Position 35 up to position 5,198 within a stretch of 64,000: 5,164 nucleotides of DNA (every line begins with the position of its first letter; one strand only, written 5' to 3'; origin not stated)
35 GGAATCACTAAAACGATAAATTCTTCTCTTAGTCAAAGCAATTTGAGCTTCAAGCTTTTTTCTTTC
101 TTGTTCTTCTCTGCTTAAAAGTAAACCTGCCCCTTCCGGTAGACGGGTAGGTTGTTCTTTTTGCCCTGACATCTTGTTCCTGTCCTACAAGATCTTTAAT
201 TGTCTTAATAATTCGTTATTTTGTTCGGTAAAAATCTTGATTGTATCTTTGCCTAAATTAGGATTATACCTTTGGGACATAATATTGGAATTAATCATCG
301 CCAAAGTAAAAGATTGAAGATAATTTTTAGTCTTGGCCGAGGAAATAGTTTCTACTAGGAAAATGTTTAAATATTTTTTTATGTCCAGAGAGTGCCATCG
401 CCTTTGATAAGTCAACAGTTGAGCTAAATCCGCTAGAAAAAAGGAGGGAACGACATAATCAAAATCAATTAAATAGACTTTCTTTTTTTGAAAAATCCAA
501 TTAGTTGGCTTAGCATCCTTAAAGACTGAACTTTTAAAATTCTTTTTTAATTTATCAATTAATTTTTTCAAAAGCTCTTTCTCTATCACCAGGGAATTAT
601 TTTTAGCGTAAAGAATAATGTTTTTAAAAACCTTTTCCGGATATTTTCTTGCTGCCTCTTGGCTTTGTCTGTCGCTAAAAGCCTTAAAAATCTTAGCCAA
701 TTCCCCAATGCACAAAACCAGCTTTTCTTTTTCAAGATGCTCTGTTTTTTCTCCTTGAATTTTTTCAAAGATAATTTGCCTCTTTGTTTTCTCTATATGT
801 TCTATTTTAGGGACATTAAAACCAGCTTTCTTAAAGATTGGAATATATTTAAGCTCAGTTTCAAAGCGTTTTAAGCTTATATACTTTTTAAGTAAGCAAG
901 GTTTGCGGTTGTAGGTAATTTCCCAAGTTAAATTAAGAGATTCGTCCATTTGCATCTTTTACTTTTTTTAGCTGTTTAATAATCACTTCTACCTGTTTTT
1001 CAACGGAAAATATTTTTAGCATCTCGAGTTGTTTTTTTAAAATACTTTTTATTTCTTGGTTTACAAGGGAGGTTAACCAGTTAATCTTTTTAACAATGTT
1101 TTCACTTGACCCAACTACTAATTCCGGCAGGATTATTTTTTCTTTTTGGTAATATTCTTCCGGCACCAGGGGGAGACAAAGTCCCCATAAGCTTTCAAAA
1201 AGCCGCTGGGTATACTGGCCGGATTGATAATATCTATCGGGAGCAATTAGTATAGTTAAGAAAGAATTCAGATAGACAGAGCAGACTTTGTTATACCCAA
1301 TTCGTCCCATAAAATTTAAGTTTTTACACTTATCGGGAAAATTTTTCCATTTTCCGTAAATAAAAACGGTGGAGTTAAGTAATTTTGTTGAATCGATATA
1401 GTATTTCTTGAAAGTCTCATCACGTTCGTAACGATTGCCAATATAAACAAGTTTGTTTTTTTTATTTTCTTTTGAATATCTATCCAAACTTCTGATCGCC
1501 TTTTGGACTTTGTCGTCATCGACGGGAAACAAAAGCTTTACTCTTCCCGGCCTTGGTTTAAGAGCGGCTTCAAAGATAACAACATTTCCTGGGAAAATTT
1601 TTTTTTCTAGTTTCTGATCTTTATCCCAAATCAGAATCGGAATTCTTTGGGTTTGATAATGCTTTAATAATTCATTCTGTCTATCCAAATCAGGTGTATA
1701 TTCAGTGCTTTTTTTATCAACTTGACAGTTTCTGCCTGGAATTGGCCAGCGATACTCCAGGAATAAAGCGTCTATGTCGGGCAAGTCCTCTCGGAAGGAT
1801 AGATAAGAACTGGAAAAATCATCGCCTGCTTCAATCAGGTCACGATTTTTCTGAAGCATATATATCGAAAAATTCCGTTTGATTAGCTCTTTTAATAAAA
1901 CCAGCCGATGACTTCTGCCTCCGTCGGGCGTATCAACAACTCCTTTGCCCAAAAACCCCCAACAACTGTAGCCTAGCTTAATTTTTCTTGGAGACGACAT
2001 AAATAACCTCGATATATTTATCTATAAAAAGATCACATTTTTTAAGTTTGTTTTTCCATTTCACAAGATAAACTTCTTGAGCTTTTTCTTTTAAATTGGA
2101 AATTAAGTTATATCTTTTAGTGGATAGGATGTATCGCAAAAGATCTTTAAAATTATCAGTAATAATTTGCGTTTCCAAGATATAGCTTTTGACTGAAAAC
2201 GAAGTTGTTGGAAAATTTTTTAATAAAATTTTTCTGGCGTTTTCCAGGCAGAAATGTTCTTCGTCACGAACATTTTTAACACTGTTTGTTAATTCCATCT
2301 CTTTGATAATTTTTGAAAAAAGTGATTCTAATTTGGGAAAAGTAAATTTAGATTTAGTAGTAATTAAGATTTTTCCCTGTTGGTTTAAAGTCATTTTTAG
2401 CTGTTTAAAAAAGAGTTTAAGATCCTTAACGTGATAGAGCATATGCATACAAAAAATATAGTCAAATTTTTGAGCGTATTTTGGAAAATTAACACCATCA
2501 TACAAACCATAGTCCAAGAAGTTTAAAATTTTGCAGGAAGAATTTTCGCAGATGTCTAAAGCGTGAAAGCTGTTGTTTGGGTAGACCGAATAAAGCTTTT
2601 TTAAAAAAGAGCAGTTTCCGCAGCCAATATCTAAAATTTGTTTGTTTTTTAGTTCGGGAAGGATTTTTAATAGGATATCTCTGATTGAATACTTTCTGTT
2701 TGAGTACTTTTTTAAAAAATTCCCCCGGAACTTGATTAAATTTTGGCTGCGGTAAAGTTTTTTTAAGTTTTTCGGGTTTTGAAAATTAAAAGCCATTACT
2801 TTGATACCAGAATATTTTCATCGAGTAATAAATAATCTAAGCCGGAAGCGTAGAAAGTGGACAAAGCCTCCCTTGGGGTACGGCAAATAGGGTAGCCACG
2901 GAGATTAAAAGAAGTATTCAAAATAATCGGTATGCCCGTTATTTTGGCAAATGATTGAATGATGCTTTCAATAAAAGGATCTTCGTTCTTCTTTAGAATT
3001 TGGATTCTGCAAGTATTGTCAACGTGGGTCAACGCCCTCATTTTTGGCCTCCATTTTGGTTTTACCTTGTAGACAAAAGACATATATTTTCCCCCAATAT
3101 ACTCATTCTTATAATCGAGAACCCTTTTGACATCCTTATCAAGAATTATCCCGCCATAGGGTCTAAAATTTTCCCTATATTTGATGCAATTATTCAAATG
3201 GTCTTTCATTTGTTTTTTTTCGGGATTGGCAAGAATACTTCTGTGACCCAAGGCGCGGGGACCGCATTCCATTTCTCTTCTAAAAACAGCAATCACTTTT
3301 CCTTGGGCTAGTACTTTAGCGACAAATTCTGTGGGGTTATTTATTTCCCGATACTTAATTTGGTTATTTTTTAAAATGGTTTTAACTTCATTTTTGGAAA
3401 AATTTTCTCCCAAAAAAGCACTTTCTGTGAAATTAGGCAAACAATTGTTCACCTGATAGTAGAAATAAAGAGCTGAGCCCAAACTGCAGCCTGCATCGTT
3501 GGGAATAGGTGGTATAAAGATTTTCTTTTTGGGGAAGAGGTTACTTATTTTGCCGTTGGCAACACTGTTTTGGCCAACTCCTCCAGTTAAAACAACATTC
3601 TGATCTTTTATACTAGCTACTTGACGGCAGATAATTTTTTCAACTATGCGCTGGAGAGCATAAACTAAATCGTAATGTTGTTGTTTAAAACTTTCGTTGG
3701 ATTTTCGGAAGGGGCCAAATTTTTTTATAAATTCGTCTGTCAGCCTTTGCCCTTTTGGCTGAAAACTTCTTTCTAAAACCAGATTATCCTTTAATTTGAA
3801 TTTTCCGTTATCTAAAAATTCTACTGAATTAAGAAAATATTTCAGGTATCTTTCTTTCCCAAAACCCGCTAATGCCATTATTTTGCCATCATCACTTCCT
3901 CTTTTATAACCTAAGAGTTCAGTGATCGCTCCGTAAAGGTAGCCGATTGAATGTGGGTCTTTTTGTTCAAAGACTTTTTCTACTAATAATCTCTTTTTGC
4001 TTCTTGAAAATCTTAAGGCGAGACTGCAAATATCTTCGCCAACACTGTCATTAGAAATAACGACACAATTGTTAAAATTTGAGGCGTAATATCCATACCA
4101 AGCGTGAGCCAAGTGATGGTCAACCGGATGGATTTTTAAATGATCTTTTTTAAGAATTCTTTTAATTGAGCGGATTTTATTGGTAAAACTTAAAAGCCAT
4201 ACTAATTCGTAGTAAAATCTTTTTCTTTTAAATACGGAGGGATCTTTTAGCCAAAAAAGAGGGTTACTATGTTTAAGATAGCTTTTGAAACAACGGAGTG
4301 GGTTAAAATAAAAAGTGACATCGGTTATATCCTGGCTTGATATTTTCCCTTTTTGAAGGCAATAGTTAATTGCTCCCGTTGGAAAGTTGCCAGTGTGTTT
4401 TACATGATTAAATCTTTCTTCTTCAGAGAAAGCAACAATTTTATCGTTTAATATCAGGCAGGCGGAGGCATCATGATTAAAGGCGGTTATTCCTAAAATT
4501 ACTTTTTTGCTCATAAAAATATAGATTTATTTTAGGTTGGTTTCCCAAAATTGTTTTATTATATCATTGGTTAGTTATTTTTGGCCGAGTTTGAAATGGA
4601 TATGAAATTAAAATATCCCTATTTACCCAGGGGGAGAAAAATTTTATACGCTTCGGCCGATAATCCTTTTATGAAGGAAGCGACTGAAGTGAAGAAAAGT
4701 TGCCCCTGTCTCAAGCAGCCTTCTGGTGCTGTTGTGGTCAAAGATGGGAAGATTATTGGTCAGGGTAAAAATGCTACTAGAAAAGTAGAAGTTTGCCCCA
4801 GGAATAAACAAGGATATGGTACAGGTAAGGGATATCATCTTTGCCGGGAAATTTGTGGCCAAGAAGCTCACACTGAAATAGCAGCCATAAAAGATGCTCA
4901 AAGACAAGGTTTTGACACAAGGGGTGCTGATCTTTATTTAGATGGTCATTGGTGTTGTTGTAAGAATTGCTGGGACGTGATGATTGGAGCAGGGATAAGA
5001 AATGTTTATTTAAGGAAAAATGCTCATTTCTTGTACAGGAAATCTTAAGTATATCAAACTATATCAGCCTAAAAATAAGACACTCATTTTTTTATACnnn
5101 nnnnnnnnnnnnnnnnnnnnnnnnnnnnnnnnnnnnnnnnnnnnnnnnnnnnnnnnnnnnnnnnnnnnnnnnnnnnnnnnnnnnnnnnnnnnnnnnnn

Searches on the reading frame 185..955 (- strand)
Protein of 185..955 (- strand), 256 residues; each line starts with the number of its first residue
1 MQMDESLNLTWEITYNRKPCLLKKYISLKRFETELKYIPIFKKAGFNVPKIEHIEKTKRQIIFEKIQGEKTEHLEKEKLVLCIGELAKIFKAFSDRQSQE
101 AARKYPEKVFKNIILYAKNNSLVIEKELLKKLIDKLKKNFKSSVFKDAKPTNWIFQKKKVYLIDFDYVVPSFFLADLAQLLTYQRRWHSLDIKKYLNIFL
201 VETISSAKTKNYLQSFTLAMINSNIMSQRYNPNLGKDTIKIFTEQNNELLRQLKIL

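Call 29: search_protein_families(library=pfam, proteins=[window:185-955:-], max_evalue=0.001)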
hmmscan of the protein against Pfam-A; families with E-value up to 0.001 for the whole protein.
window:185-955:- (256 aa): 1 family
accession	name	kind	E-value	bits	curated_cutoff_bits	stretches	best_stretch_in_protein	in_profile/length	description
PF01636.29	APH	-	1e-06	29.1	23.2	1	8-185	11-215/239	Phosphotransferase enzyme family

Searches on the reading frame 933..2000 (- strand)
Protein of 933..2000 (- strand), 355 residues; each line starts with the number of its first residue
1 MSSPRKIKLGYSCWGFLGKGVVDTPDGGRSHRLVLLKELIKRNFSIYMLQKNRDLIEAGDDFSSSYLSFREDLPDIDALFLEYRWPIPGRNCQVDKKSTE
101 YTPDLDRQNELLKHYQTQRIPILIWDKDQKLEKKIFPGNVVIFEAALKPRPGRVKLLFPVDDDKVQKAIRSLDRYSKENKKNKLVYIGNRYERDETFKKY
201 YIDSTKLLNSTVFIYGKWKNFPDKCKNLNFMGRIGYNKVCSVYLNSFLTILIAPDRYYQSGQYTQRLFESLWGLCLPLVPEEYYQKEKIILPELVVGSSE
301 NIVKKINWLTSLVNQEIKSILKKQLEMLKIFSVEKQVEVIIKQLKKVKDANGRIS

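Call 29: search_protein_families(library=pfam, proteins=[window:933-2000:-], max_evalue=0.001)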
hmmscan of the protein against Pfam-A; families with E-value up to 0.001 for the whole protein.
window:933-2000:- (355 aa): 0 families

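Call 58: search_protein_families(library=pfam, proteins=[window:933-2000:-], max_evalue=10)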
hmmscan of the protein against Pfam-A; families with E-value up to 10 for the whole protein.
window:933-2000:- (355 aa): 1 family
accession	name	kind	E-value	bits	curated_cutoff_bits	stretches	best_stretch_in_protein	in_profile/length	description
PF07739.18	TipAS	-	0.18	12.7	23.8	1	160-202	54-100/117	TipAS antibiotic-recognition domain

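Call 89: find_encoding_contigs(protein=window:933-2000:-, flank=10000, max_places=2)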
Protein window:933-2000:- (355 aa): 1 contig read that carries it; 1 place shown.
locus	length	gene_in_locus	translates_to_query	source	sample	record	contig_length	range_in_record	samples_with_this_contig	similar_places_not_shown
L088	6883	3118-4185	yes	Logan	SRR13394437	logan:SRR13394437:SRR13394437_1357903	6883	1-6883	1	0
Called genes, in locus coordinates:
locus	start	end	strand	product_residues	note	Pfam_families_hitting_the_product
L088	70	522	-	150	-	PF00383:dCMP_cyt_deam_1, PF14437:MafB19-deam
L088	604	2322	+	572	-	PF02543:Carbam_trans_N, PF16861:Carbam_trans_C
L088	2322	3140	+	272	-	PF08003:Methyltransf_9 (weak), PF13489:Methyltransf_23, PF13847:Methyltransf_31, PF08241:Methyltransf_11, PF08242:Methyltransf_12, PF13649:Methyltransf_25 (weak)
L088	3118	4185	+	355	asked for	-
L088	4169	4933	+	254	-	PF01636:APH (weak)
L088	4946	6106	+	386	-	PF00685:Sulfotransfer_1 (faint), PF13469:Sulfotransfer_3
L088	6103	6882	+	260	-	?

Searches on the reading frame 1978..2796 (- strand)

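Call 29: search_protein_families(library=pfam, proteins=[window:1978-2796:-], max_evalue=0.001)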
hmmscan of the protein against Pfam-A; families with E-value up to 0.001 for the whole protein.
window:1978-2796:- (272 aa): 7 families
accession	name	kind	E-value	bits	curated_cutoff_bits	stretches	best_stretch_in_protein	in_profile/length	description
PF13489.12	Methyltransf_23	-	2.1e-16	60.5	27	1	33-162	4-124/164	Methyltransferase domain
PF13847.12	Methyltransf_31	-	8.9e-11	42.1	27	1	50-170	3-129/145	Methyltransferase domain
PF08241.18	Methyltransf_11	-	1.9e-08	35.2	21.2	1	55-145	1-95/95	Methyltransferase domain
PF08242.18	Methyltransf_12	-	4.1e-08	34.3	30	1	55-142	1-97/98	Methyltransferase domain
PF13649.12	Methyltransf_25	-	1.7e-07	32.3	27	1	54-141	1-97/97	Methyltransferase domain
PF08003.17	Methyltransf_9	-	5.7e-07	29.2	23.8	1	41-147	106-219/315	Protein of unknown function (DUF1698)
PF05175.20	MTS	-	0.00014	22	23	0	40-82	21-63/170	Methyltransferase small domain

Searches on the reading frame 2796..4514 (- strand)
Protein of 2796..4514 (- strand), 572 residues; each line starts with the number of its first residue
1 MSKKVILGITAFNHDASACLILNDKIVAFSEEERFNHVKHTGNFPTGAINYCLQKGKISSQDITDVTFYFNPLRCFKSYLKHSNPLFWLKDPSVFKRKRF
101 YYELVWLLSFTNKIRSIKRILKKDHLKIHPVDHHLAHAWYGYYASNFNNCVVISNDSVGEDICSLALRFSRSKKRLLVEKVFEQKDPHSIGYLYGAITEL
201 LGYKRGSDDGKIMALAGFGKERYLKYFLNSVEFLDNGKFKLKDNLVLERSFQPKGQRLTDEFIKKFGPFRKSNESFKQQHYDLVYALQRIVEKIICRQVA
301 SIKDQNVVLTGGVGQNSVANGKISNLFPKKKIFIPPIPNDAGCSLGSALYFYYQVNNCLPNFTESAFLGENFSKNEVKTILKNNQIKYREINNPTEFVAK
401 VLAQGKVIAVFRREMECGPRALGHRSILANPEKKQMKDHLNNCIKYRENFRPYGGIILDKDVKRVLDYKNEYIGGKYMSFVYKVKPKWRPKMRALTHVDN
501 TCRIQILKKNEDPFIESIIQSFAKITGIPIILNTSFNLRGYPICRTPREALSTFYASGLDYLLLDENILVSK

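Call 29: search_protein_families(library=pfam, proteins=[window:2796-4514:-], max_evalue=0.001)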
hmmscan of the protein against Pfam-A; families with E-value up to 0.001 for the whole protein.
window:2796-4514:- (572 aa): 2 families
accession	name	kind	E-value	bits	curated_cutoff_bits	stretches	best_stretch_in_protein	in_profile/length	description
PF16861.10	Carbam_trans_C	-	1.6e-58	197.5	27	1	399-568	1-167/170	Carbamoyltransferase C-terminus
PF02543.21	Carbam_trans_N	-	6.3e-38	131.5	24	1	6-349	2-346/346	Carbamoyltransferase N-terminus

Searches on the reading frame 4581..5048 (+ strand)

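Call 29: search_protein_families(library=pfam, proteins=[window:4581-5048:+], max_evalue=0.001)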
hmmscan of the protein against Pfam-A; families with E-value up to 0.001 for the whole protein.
window:4581-5048:+ (155 aa): 2 families
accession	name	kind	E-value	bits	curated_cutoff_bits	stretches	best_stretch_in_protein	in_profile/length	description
PF00383.29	dCMP_cyt_deam_1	-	7.5e-14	51.9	25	1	26-144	3-100/102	Cytidine and deoxycytidylate deaminase zinc-binding region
PF14437.12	MafB19-deam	-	6e-11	42.8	27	1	27-143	4-98/142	MafB19-like deaminase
